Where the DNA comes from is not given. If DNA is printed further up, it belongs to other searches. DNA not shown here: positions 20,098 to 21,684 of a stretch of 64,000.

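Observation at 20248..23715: MalQ (GH77 amylomaltase) fused in-frame to an MshA-like GT4 glycosyltransferase, possibly through a lost stop codon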

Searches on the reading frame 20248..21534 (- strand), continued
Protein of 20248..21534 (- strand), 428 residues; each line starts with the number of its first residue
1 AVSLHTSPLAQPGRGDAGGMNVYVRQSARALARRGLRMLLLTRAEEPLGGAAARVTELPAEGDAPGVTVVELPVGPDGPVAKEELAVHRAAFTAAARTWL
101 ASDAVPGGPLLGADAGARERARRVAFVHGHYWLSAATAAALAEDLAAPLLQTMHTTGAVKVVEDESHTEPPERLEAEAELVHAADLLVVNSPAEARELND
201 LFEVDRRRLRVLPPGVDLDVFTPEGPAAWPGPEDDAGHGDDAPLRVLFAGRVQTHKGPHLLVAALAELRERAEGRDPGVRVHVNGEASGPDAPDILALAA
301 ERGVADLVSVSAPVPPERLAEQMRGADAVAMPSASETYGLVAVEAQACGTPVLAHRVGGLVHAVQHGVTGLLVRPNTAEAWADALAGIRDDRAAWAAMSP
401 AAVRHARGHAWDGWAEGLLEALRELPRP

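Call 33: find_related_loci(query=window:20248-21534:-, collection=genome_contigs, flank=6000)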
Query window:20248-21534:- (428 aa) in genome_contigs; peptide patterns used: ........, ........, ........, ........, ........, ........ (x = any residue, [..] = any of these).
600 stretches matched a pattern (row limit reached: there are more); 590 encode a relative of the query (tblastn E <= 1e-3); the best 80 are kept; 80 distinct loci.
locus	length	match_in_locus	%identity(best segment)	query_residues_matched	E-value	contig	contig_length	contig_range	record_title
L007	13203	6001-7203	45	2-425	6e-84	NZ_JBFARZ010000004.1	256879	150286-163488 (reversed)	Citricoccus sp. NPDC055426 NPDC055426_T27_E3.ctg-0004, whole genome shotgun sequence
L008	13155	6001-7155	43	2-423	5e-75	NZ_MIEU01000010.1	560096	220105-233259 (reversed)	Tersicoccus sp. Bi-70 scaffold1_cov1326_read202, whole genome shotgun sequence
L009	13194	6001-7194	42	2-424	3e-74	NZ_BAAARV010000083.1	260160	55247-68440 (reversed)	Dactylosporangium salmoneum strain JCM 3272 sequence083, whole genome shotgun sequence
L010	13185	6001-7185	40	2-419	1e-73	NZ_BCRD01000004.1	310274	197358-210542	Corynebacterium xerosis NBRC 16721 = ATCC 373 strain NBRC 16721, whole genome shotgun sequence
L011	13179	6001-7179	40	2-418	6e-73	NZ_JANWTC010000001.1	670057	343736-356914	Corynebacterium lemuris strain YIM 101645 contig_1_length_670057_cov_267.459010, whole genome shotgun sequence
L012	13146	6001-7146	41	2-412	1e-72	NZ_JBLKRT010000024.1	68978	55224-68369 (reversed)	Arthrobacter sulfonylureivorans strain BE22-01-10 24, whole genome shotgun sequence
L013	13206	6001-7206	39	2-426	2e-72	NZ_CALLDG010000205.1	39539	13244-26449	MAG: uncultured Corynebacterium sp. isolate SRR12395643_bin.86_CONCOCT_v1.1_MAG ERZ1673753.672, whole genome shotgun seq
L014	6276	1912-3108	41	2-424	6e-72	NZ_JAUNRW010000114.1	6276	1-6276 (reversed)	MAG: Corynebacterium sp. isolate S3R_St_41 NODE_7751_length_6276_cov_38.651824, whole genome shotgun sequence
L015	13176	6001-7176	40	2-421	4e-71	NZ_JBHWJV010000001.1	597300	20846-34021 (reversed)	Pseudarthrobacter sp. NPDC059871 NPDC059871_T32_F9.ctg-0001, whole genome shotgun sequence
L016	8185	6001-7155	43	2-419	5e-71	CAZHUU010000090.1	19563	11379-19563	MAG TPA_asm: uncultured Mycobacterium sp. isolate SRP170004_co1_562 genome assembly, contig: NODE_4279_length_19563_cov_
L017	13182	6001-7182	41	2-423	3e-70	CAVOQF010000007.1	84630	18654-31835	MAG: uncultured Actinomycetota bacterium isolate MFD09848.bin.4.36 genome assembly, contig: contig_25711, whole genome s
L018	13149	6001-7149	41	2-412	7e-70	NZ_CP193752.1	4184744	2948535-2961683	Arthrobacter sp. G.S.26 chromosome, complete genome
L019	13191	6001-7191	40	2-424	4e-70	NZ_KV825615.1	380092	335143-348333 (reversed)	Corynebacterium sp. HMSC074A01 Scaffold141, whole genome shotgun sequence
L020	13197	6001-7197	42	2-423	4e-70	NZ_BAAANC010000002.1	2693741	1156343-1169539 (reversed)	Kribbella lupini strain JCM 14303 sequence02, whole genome shotgun sequence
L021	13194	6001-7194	40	2-424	1e-69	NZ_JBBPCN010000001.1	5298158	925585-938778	Rhodococcus navarretei strain EXRC-4A-4 contig_1, whole genome shotgun sequence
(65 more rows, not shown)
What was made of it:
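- Tried and rejected: The single genome_contigs scan (call 33) used the widespread motif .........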

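Call 61: find_encoding_contigs(protein=P0163, flank=7000, max_places=1)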
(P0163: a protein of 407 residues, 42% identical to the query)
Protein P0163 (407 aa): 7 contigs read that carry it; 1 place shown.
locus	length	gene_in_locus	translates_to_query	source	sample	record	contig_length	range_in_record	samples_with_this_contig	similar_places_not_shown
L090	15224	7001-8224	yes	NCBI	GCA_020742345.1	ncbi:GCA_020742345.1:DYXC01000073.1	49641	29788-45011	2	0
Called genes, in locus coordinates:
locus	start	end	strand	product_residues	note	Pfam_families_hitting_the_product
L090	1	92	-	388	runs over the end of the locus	PF02163:Peptidase_M50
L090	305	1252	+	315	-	PF09754:PAC2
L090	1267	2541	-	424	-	PF01406:tRNA-synt_1e, PF09334:tRNA-synt_1g (faint)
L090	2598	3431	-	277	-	PF02673:BacA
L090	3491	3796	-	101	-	-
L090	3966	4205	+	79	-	PF18963:DUF5703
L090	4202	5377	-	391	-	PF02771:Acyl-CoA_dh_N (weak), PF00441:Acyl-CoA_dh_1 (weak), PF08028:Acyl-CoA_dh_2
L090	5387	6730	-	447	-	PF04389:Peptidase_M28, PF01546:Peptidase_M20, PF07687:M20_dimer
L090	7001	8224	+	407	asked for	PF20706:GT4-conflict, PF13439:Glyco_transf_4, PF13579:Glyco_trans_4_4, PF00534:Glycos_transf_1, PF13692:Glyco_trans_1_4, PF13524:Glyco_trans_1_2 (weak)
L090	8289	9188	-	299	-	PF01575:MaoC_dehydratas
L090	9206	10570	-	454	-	PF00106:adh_short, PF08659:KR, PF13561:adh_short_C2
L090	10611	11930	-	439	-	PF00108:Thiolase_N, PF02803:Thiolase_C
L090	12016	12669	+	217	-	PF00440:TetR_N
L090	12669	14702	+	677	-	PF14749:Acyl-CoA_ox_N, PF02771:Acyl-CoA_dh_N, PF02770:Acyl-CoA_dh_M (weak), PF00441:Acyl-CoA_dh_1, PF22924:ACOX_C_alpha1, PF01756:ACOX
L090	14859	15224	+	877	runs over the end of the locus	PF17900:Peptidase_M1_N, PF01433:Peptidase_M1, PF11838:ERAP1_C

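Call 62: find_encoding_contigs(protein=P0191, flank=7000, max_places=1)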
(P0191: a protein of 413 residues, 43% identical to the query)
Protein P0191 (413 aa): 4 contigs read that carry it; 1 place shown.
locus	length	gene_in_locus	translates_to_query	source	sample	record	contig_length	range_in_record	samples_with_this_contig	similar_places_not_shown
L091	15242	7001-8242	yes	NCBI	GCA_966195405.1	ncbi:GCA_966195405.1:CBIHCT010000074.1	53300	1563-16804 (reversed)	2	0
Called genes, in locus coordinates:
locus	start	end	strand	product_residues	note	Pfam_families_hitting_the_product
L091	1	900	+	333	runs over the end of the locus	PF09754:PAC2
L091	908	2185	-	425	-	PF01406:tRNA-synt_1e, PF09334:tRNA-synt_1g (faint)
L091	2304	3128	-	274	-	PF02673:BacA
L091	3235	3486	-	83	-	-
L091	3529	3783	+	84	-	PF18963:DUF5703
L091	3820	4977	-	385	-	PF00441:Acyl-CoA_dh_1 (faint), PF08028:Acyl-CoA_dh_2 (weak)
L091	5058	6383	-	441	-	PF04389:Peptidase_M28, PF01546:Peptidase_M20, PF07687:M20_dimer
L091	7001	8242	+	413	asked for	PF20706:GT4-conflict, PF13439:Glyco_transf_4, PF13579:Glyco_trans_4_4, PF13524:Glyco_trans_1_2 (faint), PF00534:Glycos_transf_1, PF13692:Glyco_trans_1_4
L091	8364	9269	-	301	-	PF01575:MaoC_dehydratas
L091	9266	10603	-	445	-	PF00106:adh_short, PF01370:Epimerase (weak), PF08659:KR, PF13561:adh_short_C2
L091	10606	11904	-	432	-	PF00108:Thiolase_N, PF02803:Thiolase_C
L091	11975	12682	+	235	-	PF00440:TetR_N, PF19344:TetR_C_32 (weak)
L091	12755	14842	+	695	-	PF02771:Acyl-CoA_dh_N (weak), PF02770:Acyl-CoA_dh_M, PF00441:Acyl-CoA_dh_1 (weak), PF22924:ACOX_C_alpha1, PF01756:ACOX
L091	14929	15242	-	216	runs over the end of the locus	PF11716:MDMPI_N (weak)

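Call 72: search_protein_families(library=ncbifam, proteins=[P0191, P0213, P0234, L008:6001-7155:+, L018:6001-7149:+], max_evalue=1e-40)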
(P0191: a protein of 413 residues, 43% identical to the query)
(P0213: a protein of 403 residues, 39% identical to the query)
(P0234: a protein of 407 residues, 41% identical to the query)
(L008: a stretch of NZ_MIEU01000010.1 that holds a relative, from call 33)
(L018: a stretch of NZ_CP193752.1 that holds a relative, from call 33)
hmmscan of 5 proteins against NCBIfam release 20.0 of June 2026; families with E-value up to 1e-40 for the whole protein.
P0191 (413 aa): 1 family
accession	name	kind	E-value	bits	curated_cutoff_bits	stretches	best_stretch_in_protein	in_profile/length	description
TIGR03449.1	mycothiol_MshA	equivalog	4.3e-132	440.8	462.5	1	10-399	1-404/406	D-inositol-3-phosphate glycosyltransferase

P0213 (403 aa): 1 family
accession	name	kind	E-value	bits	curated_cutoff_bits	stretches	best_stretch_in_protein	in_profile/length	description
TIGR03449.1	mycothiol_MshA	equivalog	1.9e-109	366.3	462.5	1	11-400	1-405/406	D-inositol-3-phosphate glycosyltransferase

P0234 (407 aa): 1 family
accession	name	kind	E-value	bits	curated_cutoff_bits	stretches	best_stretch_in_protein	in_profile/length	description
TIGR03449.1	mycothiol_MshA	equivalog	1.2e-127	426.3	462.5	1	3-394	2-402/406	D-inositol-3-phosphate glycosyltransferase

L008:6001-7155:+ (385 aa): 1 family
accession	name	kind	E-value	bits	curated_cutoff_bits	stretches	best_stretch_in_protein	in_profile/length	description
TIGR03449.1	mycothiol_MshA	equivalog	7e-120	400.6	462.5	1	2-385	6-401/406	D-inositol-3-phosphate glycosyltransferase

L018:6001-7149:+ (383 aa): 1 family
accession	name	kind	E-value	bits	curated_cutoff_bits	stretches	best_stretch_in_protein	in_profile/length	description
TIGR03449.1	mycothiol_MshA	equivalog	3e-147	490.7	462.5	1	1-383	5-390/406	D-inositol-3-phosphate glycosyltransferase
